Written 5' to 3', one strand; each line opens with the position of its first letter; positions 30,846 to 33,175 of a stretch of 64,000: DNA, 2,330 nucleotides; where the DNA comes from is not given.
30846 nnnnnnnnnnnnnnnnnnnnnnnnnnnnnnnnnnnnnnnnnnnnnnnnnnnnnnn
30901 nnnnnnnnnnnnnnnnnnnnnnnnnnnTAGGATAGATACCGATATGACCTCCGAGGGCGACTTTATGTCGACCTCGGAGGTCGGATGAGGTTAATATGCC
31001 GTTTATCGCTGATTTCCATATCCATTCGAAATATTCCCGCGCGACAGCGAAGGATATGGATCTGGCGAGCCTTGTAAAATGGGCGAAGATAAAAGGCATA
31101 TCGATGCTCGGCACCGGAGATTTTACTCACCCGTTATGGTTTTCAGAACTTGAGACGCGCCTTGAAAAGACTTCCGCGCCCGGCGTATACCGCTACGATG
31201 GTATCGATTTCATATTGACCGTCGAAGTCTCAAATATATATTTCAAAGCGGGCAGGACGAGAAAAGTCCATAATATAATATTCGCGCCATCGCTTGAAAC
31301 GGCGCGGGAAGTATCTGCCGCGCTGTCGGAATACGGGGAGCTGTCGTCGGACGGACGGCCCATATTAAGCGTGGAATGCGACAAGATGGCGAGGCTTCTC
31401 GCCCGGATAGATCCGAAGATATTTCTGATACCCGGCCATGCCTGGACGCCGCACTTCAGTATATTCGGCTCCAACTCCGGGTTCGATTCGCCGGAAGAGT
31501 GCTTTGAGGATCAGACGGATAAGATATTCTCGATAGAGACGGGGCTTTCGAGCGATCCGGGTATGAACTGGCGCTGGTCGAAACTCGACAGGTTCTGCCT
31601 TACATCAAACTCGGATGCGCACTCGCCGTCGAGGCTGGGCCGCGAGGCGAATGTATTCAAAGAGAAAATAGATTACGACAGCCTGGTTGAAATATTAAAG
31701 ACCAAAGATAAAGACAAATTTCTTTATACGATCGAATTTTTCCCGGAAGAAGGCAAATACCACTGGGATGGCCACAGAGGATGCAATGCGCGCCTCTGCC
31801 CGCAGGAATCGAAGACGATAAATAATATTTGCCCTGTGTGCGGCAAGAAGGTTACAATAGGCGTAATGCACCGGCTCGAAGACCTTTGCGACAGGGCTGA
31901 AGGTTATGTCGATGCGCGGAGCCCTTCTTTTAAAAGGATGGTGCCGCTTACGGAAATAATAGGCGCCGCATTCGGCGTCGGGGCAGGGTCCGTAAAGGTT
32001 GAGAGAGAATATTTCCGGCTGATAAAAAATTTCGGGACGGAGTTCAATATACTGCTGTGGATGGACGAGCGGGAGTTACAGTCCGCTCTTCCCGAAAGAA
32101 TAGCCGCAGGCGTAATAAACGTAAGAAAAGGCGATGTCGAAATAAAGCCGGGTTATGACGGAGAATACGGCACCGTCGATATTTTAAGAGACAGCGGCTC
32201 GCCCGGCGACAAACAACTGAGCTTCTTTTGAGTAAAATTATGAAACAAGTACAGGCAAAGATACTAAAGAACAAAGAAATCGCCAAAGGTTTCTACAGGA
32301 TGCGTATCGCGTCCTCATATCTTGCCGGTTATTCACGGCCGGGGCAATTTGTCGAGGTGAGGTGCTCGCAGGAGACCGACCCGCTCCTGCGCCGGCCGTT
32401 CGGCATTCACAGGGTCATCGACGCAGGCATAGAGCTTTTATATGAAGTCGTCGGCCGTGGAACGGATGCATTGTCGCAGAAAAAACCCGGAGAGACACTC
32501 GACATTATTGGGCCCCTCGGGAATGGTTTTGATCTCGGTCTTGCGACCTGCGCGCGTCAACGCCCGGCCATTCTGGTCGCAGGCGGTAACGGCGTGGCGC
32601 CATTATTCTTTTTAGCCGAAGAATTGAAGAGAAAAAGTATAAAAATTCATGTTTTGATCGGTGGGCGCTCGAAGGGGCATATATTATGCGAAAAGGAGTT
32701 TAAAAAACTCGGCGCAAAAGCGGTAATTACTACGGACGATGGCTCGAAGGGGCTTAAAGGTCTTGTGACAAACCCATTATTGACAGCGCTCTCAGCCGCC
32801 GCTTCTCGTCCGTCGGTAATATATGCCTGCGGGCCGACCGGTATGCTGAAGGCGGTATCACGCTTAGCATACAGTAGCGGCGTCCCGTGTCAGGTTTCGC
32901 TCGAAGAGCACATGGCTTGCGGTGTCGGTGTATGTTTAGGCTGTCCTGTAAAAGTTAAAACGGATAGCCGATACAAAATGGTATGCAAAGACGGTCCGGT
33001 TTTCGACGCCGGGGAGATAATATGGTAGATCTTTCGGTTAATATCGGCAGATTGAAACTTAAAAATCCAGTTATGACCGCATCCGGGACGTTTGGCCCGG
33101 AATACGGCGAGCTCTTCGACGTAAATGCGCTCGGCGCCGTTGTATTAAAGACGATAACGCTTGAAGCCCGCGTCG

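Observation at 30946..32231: Endonuclease Q-like PHP nuclease embedded in the pyrimidine biosynthesis operon, preceded by a 16-bp palindrome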

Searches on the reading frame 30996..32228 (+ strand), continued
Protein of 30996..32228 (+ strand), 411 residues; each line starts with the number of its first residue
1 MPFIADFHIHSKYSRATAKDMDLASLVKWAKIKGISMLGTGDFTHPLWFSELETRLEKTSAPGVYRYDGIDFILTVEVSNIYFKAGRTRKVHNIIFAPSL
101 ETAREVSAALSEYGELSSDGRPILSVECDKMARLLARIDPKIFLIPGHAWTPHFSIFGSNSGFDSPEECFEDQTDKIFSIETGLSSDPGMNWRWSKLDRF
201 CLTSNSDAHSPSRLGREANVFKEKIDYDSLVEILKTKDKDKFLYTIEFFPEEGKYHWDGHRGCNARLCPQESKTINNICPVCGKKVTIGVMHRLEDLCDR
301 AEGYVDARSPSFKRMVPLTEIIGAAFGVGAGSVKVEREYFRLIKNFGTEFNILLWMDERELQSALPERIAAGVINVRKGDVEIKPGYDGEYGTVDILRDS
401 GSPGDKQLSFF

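Call 16: search_protein_families(library=pfam, proteins=[P0125, P0128, P0123, P0121, P0124], max_evalue=0.001)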
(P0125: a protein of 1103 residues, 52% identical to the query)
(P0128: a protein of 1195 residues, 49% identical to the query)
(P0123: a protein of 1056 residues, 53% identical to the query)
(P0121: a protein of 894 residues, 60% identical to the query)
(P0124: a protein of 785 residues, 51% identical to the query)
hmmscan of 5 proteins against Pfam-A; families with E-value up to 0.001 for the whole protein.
P0125 (1103 aa): 5 families
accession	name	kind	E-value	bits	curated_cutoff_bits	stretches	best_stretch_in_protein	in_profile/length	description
PF00580.27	UvrD-helicase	-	2.6e-65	221.3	23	1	489-743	1-271/271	UvrD/REP helicase N-terminal domain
PF13361.12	UvrD_C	-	7.9e-43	147.6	25.6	2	957-1057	248-348/350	UvrD-like helicase C-terminal domain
PF13245.12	AAA_19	-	5.5e-21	75.6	25.1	1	493-728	1-134/134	AAA domain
PF13538.12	UvrD_C_2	-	1.1e-07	32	27.4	1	998-1054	4-51/52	UvrD-like helicase C-terminal domain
PF13263.12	PHP_C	-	0.00033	20.5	21.3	1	219-254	17-53/56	PHP-associated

P0128 (1195 aa): 6 families
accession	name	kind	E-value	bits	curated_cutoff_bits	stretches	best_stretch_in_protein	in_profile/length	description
PF00580.27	UvrD-helicase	-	1.5e-74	251.5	23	1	503-786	1-271/271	UvrD/REP helicase N-terminal domain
PF13361.12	UvrD_C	-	1.4e-43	150.1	25.6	2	1053-1140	279-349/350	UvrD-like helicase C-terminal domain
PF13245.12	AAA_19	-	5.2e-25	88.6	25.1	1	507-771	1-134/134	AAA domain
PF13538.12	UvrD_C_2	-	3.4e-08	33.6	27.4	0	1115-1136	30-51/52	UvrD-like helicase C-terminal domain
PF13604.12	AAA_30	-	9.2e-05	22.7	27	0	502-569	1-67/191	AAA domain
PF01443.25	Viral_helicase1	-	0.00039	20.7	21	0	723-818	57-150/228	Viral superfamily 1 RNA helicase core domain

P0123 (1056 aa): 9 families
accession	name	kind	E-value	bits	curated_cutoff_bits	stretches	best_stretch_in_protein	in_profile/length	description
PF00580.27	UvrD-helicase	-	5e-54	184.2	23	1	460-695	2-271/271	UvrD/REP helicase N-terminal domain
PF13361.12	UvrD_C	-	6e-39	134.9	25.6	2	938-1011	273-348/350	UvrD-like helicase C-terminal domain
PF13245.12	AAA_19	-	1.9e-23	83.6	25.1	1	463-680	1-134/134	AAA domain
PF13538.12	UvrD_C_2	-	6.3e-11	42.4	27.4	1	954-1009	4-52/52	UvrD-like helicase C-terminal domain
PF01443.25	Viral_helicase1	-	4.8e-08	33.5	21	0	902-1008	129-226/228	Viral superfamily 1 RNA helicase core domain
PF13086.12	AAA_11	-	3e-06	27.6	27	1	460-597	3-145/257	AAA domain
PF13604.12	AAA_30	-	5.7e-06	26.6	27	1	460-556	3-97/191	AAA domain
PF13401.12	AAA_22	-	8.4e-05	23.3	27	0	470-571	5-106/130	AAA domain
PF13087.12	AAA_12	-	0.00037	20.5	27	0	937-1009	124-191/195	AAA domain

P0121 (894 aa): 2 families
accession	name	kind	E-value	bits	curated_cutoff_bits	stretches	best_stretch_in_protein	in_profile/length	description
PF14890.11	Intein_splicing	-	1.5e-25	90.2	35.8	1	198-692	21-155/155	Intein splicing domain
PF14528.11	LAGLIDADG_3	-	1.2e-23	83.6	22.5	2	476-552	2-81/82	LAGLIDADG-like domain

P0124 (785 aa): 2 families
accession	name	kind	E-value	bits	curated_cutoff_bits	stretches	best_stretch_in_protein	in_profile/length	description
PF14528.11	LAGLIDADG_3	-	6.2e-07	30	22.5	1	533-604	4-70/82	LAGLIDADG-like domain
PF14890.11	Intein_splicing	-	0.00036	20.8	35.8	0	315-650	37-155/155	Intein splicing domain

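Call 28: find_encoding_contigs(protein=P0001, flank=5000, max_places=3)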
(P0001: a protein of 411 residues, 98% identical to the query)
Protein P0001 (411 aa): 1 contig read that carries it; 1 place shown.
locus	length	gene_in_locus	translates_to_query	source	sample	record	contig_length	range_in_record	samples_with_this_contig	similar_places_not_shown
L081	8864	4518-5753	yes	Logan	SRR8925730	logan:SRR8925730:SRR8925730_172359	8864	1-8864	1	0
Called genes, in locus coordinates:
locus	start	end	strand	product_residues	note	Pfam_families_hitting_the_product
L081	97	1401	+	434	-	PF06068:TIP49 (weak), PF05496:RuvB_N, PF00931:NB-ARC (faint), PF00004:AAA, PF07728:AAA_5 (weak), PF13173:AAA_14 (weak), PF16193:AAA_assoc_2, PF12002:MgsA_C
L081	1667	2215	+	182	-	PF00156:Pribosyltran, PF14681:UPRTase (weak)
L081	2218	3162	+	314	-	PF02729:OTCace_N, PF00185:OTCace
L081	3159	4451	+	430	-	PF01979:Amidohydro_1, PF07969:Amidohydro_3 (weak), PF12890:DHOase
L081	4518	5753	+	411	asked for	PF27218:MJ0043_C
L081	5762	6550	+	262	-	PF00175:NAD_binding_1, PF10418:DHODB_Fe-S_bind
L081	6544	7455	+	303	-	PF01180:DHO_dh, PF01207:Dus (faint), PF03060:NMO (weak)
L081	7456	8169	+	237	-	PF00215:OMPdecase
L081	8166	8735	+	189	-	PF00156:Pribosyltran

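Call 29: find_encoding_contigs(protein=window:30996-32228:+, flank=3000, max_places=3)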
Protein window:30996-32228:+ (411 aa): 1 contig read that carries it; 1 place shown.
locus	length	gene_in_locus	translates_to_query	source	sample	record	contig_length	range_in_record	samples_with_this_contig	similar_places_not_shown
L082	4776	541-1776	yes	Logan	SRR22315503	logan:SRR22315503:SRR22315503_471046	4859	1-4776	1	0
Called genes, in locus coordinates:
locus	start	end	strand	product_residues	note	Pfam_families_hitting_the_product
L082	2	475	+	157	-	?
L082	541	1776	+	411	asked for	PF27218:MJ0043_C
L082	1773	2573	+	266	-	PF00175:NAD_binding_1, PF10418:DHODB_Fe-S_bind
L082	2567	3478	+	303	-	PF01180:DHO_dh, PF01207:Dus (faint), PF03060:NMO (weak)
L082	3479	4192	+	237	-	PF00215:OMPdecase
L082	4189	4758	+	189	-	PF00156:Pribosyltran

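Call 40: search_protein_families(library=pfam, proteins=[L022:5173-6291:+, L022:6281-9544:+, L036:11239-11718:+, L036:11861-12316:+, L036:12340-12738:+, L036:12728-13552:+], max_evalue=0.001)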
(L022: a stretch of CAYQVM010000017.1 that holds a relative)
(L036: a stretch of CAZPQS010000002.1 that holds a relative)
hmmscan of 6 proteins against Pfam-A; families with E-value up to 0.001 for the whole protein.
L022:5173-6291:+ (373 aa): 2 families
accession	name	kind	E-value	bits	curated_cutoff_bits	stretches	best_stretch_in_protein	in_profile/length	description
PF00988.28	CPSase_sm_chain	-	3.5e-43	146.8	27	1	10-135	1-126/126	Carbamoyl-phosphate synthase small chain, CPSase domain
PF00117.34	GATase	-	9.5e-31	107.4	22.8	1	183-357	2-186/190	Glutamine amidotransferase class-I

L022:6281-9544:+ (1088 aa): 9 families
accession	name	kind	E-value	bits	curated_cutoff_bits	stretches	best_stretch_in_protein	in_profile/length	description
PF02786.22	CPSase_L_D2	-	2.5e-106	354.4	19.8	2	128-334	1-210/211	Carbamoyl-phosphate synthase L chain, ATP binding domain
PF25596.1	CPSase_L_D1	-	8.6e-100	329.3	27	2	571-683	1-117/118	Carbamoyl phosphate synthase preATP-grasp domain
PF02787.25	CPSase_L_D3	-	1.1e-23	83.5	26.6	1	434-519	1-79/80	Carbamoyl-phosphate synthetase large chain, oligomerisation domain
PF02142.27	MGS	-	6.5e-22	77.9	24.1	1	970-1055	2-94/94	MGS-like domain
PF07478.18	Dala_Dala_lig_C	-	6.7e-14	52.3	24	2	714-857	28-174/204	D-ala D-ala ligase C-terminus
PF02222.28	ATP-grasp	-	9.3e-14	51.9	27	2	693-859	1-163/179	ATP-grasp domain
PF15632.11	ATPgrasp_Ter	-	1.9e-11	44.3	29.1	1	825-888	52-112/131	ATP-grasp in the biosynthetic pathway with Ter operon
PF02655.19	ATP-grasp_3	-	2.3e-07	31.5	23.2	1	686-859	2-157/160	ATP-grasp domain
PF13535.11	ATP-grasp_4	-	2e-05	24.7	27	0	163-303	2-151/160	ATP-grasp domain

L036:11239-11718:+ (160 aa): 5 families
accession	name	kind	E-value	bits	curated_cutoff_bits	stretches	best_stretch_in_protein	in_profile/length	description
PF12682.12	Flavodoxin_4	-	7.7e-10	38.9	24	1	3-123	2-125/155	Flavodoxin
PF03358.20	FMN_red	-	1.4e-08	34.9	24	1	1-126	1-132/152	NADPH-dependent FMN reductase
PF12724.12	Flavodoxin_5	-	3.9e-07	30.9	27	0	60-130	34-104/145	Flavodoxin domain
PF02525.22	Flavodoxin_2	-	7.3e-06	26.3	27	1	1-143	1-179/198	Flavodoxin-like fold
PF00258.30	Flavodoxin_1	-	0.00083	20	25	0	5-42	1-39/143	Flavodoxin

L036:11861-12316:+ (152 aa): 2 families
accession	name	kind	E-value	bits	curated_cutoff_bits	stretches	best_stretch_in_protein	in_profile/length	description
PF18306.6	LDcluster4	-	1.5e-41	141.9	26.3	1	4-144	2-143/151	SLOG cluster4 family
PF03641.19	Lysine_decarbox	-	9.8e-07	29.5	27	1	45-116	1-74/131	Possible lysine decarboxylase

L036:12340-12738:+ (133 aa): 1 family
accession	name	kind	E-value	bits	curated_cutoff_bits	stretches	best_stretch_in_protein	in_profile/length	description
PF01894.22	UPF0047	-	1e-43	148.6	27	1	16-128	1-117/117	Uncharacterised protein family UPF0047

L036:12728-13552:+ (275 aa): 4 families
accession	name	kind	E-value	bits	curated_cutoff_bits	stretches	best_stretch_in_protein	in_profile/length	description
PF01149.29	Fapy_DNA_glyco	-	2.6e-29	102.7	25.5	1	10-121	1-116/117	Formamidopyrimidine-DNA glycosylase N-terminal domain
PF06831.19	H2TH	-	4.2e-27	94.4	34.7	1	137-224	1-90/93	Formamidopyrimidine-DNA glycosylase H2TH domain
PF06827.20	zf-FPG_IleRS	-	2.1e-09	37.5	21.3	1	249-275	3-29/30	Zinc finger found in FPG and IleRS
PF05833.16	NFACT_N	-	1.3e-06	27.9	31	1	138-216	167-244/456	NFACT N-terminal and middle domains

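Call 52: predict_structure(alignment_id=A2)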
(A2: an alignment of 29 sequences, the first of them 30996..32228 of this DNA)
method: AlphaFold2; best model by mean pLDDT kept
length: 411 residues; sequences in the alignment: 29
mean_pLDDT: 81.3   pTM: 0.84
mean pLDDT of the five models: 81.3, 81.2, 80.7, 75.9, 75.4
residues with pLDDT >= 90: 170; 70-90: 156; 50-70: 55; < 50: 30
segments of 3 or more residues with pLDDT < 50: 151-159, 181-188, 400-411
pLDDT, mean of each block of 10 residues (from residue 1): 87 82 95 95 90 96 96 91 78 90 94 71 83 95 76 46 74 80 46 66 62 86 94 85 81 74 87 92 89 70 65 85 90 94 96 94 93 90 78 73 30 27
secondary structure, 60 per line:
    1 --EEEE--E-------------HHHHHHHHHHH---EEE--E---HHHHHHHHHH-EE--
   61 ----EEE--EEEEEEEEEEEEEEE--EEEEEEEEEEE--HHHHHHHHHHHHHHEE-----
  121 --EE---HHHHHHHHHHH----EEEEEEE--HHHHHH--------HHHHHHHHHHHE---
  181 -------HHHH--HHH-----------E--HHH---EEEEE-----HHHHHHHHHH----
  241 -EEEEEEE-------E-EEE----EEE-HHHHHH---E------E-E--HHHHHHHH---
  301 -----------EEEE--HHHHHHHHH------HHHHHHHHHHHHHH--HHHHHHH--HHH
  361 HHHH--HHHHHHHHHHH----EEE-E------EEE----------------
elements in order: E3-6 H23-33 E37-39 H46-55 E65-67 E70-84 E87-97 H100-113 H128-138 E143-149 H152-157 H166-176 H188-191 E217-221 H227-236 E242-248 E258-260 E265-267 H269-274 H290-297 E312-315 H318-326 H333-346 H349-355 H358-364 H367-377 E382-384 E393-395

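Call 55: fold_search(model_id=the predicted structure, library=pdb)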
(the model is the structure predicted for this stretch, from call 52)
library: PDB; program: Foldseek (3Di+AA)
matches with E <= 10: 316; with E <= 0.001: 4
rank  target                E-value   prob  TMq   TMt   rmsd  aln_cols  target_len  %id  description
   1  5zb8_C                1.1e-31  1.00  0.80  0.82   3.7       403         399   31  Crystal structure of the novel lesion-specific endonuclease PfuEndoQ from Pyrococcus furiosus (released 2018-04-04)
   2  5zb8_B                1.2e-31  1.00  0.80  0.82   4.5       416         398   31  Crystal structure of the novel lesion-specific endonuclease PfuEndoQ from Pyrococcus furiosus (released 2018-04-04)
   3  5zb8_A                1.4e-31  1.00  0.81  0.83   4.4       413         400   30  Crystal structure of the novel lesion-specific endonuclease PfuEndoQ from Pyrococcus furiosus (released 2018-04-04)
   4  7k30_A                2.6e-28  1.00  0.77  0.80   4.4       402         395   31  Crystal structure of Endonuclease Q complex with 27-mer duplex substrate with dU at the active site (released 2021-03-17)
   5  3e0f                  3.2e-03  0.99  0.31  0.42  10.6       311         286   13  Crystal structure of a putative metal-dependent phosphoesterase (bad_1165) from bifidobacterium adolescentis atcc 15703  (released 2008-09-02)
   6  3o0f                  6.1e-03  0.99  0.34  0.46   7.4       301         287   13  Crystal structure of a putative metal-dependent phosphoesterase (BAD_1165) from bifidobacterium adolescentis atcc 15703  (released 2010-08-25)
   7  7ug9                  2.6e-02  0.89  0.27  0.48   8.9       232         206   12  Crystal structure of RNase AM PHP domain (released 2022-08-31)
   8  9etk                  4.4e-02  0.84  0.17  0.24   5.2       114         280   13  Crystal structure of Vibrio cholerae RNase AM (released 2024-09-11)
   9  2yb1                  1.6e-01  0.69  0.18  0.25   5.0       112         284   21  Structure of an amidohydrolase from Chromobacterium violaceum (EFI target EFI-500202) with bound Mn, AMP and phosphate. (released 2011-03-16)
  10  1fo6_A                2.9e-01  0.11  0.10  0.13  11.3       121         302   14  CRYSTAL STRUCTURE ANALYSIS OF N-CARBAMoYL-D-AMINO-ACID AMIDOHYDROLASE (released 2001-08-29)
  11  6e0l                  4.9e-01  0.04  0.10  0.12  16.5       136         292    8  Structure of Rhodothermus marinus CdnE c-UMP-AMP synthase with Apcpp and Upnpp (released 2019-02-20)
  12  6e0k                  6.5e-01  0.02  0.07  0.09  14.4       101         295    7  Structure of Rhodothermus marinus CdnE c-UMP-AMP synthase (released 2019-02-20)
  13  6le2_A                1.4e+00  0.07  0.13  0.16   7.3       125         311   13  Structure of D-carbamoylase mutant from Nitratireductor indicus (released 2020-10-28)
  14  3gv5_D                1.5e+00  0.10  0.11  0.12  11.2        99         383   11  Human DNA polymerase iota in complex with T template DNA and incoming ddADP (released 2009-06-02)
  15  6v8s_J                1.8e+00  0.01  0.06  0.13  17.0       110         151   15  Crystal structure of Ara h 8.0201 (released 2020-12-16)
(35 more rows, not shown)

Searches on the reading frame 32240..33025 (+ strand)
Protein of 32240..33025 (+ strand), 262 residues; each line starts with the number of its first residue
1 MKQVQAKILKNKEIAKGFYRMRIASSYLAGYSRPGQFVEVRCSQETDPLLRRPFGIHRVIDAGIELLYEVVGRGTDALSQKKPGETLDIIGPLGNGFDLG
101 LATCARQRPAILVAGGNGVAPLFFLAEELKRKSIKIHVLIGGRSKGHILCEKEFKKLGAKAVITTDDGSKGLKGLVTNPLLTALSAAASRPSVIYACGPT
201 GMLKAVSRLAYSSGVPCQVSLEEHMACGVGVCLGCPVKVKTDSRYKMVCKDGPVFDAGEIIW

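Call 59: search_protein_families(library=ncbifam, proteins=[window:32240-33025:+], max_evalue=1e-10)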
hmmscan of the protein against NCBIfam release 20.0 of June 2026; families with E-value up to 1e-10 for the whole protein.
window:32240-33025:+ (262 aa): 15 families
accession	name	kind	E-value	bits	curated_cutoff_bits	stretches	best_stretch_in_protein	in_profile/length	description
NF000799.0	PRK00054.1-4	equivalog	1.9e-63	214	314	1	1-261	2-257/258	dihydroorotate dehydrogenase electron transfer subunit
NF000798.0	PRK00054.1-3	equivalog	1.2e-58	198.6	219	1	2-261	4-243/244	dihydroorotate dehydrogenase electron transfer subunit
NF000797.0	PRK00054.1-2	equivalog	1.3e-49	168.9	270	1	5-261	16-266/267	dihydroorotate dehydrogenase electron transfer subunit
NF004862.0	PRK06222.1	subfamily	8.7e-49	166.5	220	1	6-262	2-250/281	sulfide/dihydroorotate dehydrogenase-like FAD/NAD-binding protein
NF009414.0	PRK12778.1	equivalog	5.3e-47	160.5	1103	1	7-260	3-248/752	bifunctional dihydroorotate dehydrogenase B NAD binding subunit/NADPH-dependent glutamate synthase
NF000796.0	PRK00054.1-1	equivalog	3e-43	147.9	224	1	31-260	28-235/254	dihydroorotate dehydrogenase electron transfer subunit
NF009413.0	PRK12775.1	equivalog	3.4e-26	91.4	1895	1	8-258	4-246/1006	putative trifunctional 2-polyprenylphenol hydroxylase/glutamate synthase subunit beta/ferritin domain-containing protein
TIGR02911.1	sulfite_red_B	equivalog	6.3e-23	81.2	288.6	1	19-256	21-252/261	anaerobic sulfite reductase subunit AsrB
NF009415.0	PRK12779.1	equivalog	4.2e-22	77.9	1519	1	2-262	647-920/944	putative bifunctional glutamate synthase subunit beta/2-polyprenylphenol hydroxylase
NF006220.0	PRK08345.1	subfamily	1.4e-21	77.1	395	1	5-256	12-283/294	cytochrome-c3 hydrogenase subunit gamma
NF040835.1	sulfhyd_HydG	equivalog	1.3e-16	60.7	650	1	33-261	51-285/292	NADPH-dependent hydrogenase/sulfhydrogenase 1 subunit gamma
NF004470.0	PRK05802.1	equivalog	3.3e-16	59.2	313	1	3-250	65-315/330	sulfide/dihydroorotate dehydrogenase-like FAD/NAD-binding protein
NF040830.1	sulfhyd_ShyC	equivalog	3.8e-14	52.5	600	0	192-256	212-277/288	NAD(P)-dependent hydrogenase/sulfhydrogenase 2 subunit gamma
NF045803.1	MethMoxFADbindMmoC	equivalog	2.4e-12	46.3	500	1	6-223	109-338/343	aromatic/alkene monooxygenase hydroxylase FAD-binding subunit MmoC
NF040810.1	BenC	equivalog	4.7e-11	42.4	430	1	64-217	164-322/333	benzoate 1,2-dioxygenase electron transfer component BenC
